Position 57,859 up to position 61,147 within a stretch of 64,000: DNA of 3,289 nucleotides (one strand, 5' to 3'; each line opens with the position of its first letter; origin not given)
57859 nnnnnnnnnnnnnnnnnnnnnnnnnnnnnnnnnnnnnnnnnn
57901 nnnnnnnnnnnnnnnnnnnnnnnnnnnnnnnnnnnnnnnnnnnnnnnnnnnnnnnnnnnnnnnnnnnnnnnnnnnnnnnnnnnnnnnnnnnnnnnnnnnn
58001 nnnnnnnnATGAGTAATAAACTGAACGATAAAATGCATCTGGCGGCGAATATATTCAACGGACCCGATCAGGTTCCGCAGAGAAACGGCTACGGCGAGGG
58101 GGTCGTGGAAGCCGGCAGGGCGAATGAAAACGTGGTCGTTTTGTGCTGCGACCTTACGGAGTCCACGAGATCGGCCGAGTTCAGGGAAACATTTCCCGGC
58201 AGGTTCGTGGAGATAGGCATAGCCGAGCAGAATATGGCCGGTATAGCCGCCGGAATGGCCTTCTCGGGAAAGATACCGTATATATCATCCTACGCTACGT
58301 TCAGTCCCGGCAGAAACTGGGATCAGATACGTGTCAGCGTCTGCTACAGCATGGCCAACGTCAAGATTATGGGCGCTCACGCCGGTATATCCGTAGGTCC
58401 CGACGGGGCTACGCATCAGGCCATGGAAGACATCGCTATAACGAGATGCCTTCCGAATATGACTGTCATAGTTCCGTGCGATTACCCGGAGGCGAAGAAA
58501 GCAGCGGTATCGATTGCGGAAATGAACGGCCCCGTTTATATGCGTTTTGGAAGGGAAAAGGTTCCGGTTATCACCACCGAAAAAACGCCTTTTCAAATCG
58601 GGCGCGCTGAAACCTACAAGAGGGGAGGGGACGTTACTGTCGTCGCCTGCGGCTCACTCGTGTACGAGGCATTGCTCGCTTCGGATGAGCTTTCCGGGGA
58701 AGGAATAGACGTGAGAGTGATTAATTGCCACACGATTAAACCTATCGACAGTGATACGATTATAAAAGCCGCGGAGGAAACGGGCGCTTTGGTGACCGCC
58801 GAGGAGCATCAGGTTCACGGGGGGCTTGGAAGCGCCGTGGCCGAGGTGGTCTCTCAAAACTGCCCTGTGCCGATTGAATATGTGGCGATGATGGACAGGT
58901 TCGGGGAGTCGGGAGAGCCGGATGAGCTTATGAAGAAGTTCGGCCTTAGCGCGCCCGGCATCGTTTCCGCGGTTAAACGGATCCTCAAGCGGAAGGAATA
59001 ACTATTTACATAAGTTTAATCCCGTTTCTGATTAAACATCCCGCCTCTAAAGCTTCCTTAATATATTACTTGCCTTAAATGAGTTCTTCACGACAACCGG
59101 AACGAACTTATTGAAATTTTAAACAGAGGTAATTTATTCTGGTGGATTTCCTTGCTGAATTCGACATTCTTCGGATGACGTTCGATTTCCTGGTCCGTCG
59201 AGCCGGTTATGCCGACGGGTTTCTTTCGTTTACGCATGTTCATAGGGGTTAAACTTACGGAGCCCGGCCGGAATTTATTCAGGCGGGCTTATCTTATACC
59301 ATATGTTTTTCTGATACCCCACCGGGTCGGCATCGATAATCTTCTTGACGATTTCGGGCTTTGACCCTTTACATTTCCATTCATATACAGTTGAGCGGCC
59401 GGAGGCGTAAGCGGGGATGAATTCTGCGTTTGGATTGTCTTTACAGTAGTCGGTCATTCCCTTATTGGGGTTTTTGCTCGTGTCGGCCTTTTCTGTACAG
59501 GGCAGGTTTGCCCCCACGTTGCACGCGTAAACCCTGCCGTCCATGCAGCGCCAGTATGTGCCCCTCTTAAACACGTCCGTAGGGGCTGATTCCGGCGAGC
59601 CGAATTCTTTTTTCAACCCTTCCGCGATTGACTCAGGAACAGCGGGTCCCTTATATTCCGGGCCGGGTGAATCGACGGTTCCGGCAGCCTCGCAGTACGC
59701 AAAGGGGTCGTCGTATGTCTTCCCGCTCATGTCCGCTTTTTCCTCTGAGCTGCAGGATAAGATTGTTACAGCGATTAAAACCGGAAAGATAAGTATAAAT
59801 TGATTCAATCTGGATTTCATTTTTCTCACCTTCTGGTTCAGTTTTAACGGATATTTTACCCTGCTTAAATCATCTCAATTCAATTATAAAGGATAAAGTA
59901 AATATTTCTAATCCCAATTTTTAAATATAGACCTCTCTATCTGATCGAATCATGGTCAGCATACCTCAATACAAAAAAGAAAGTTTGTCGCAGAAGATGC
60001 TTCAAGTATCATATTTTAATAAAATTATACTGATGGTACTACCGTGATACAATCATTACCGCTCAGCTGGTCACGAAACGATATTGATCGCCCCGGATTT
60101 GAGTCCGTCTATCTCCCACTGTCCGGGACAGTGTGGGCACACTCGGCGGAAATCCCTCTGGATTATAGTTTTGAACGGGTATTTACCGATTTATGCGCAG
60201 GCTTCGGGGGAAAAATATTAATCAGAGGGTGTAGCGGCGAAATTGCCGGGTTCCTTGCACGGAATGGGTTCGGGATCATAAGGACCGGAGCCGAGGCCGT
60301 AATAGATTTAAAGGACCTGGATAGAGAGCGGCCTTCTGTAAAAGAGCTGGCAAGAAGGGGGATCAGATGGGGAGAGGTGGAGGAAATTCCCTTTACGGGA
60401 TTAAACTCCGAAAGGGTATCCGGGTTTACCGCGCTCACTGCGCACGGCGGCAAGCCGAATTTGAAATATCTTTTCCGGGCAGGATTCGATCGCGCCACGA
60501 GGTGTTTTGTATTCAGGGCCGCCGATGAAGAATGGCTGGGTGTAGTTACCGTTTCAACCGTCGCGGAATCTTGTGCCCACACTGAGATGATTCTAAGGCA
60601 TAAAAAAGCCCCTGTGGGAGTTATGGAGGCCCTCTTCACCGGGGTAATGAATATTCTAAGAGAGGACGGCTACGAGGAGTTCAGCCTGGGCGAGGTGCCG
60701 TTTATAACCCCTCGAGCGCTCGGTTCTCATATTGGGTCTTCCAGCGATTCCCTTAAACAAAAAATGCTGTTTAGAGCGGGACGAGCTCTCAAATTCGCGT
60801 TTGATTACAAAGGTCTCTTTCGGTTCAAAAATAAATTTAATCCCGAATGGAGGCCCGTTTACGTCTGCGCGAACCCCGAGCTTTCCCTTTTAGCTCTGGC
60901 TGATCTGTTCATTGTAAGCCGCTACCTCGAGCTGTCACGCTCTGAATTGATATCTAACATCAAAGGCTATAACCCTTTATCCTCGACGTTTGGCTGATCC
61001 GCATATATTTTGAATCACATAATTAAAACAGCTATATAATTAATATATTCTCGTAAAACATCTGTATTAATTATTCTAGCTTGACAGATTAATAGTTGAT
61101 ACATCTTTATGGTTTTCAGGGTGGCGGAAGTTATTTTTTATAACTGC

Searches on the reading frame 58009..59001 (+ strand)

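Call 24: search_protein_families(library=pfam, proteins=[window:58009-59001:+], max_evalue=0.01)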
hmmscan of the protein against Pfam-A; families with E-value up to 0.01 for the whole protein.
window:58009-59001:+ (330 aa): 4 families
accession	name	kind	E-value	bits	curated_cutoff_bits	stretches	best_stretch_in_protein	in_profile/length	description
PF02779.29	Transket_pyr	-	3.3e-39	134.7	27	1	24-186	5-173/174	Transketolase, pyrimidine binding domain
PF02780.25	Transketolase_C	-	1.3e-31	109.5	25.9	1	198-318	1-124/124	Transketolase, C-terminal domain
PF22613.1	Transketolase_C_1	-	8.9e-08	32.8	27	1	206-313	11-112/113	Transketolase-like TK C-terminal domain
PF17147.9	PFOR_II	-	0.00018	22.3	27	1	208-295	2-92/102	Pyruvate:ferredoxin oxidoreductase core domain II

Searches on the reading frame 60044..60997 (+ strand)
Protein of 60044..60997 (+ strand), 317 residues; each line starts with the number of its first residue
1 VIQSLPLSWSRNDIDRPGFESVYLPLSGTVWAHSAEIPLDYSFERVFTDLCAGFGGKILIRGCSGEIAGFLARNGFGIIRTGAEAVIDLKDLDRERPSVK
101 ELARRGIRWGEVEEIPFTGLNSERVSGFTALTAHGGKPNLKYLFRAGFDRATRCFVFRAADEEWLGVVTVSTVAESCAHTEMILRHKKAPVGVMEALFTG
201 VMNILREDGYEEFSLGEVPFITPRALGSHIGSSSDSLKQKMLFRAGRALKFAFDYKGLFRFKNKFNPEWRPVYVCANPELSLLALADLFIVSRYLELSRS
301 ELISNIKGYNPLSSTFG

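Call 24: search_protein_families(library=pfam, proteins=[window:60044-60997:+], max_evalue=0.01)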
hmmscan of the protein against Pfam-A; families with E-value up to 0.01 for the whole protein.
window:60044-60997:+ (317 aa): 1 family
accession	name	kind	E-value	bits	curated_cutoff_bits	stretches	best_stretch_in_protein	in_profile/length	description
PF09924.15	LPG_synthase_C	-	2e-22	80.1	27.5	1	46-276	63-298/298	Phosphatidylglycerol lysyltransferase, C-terminal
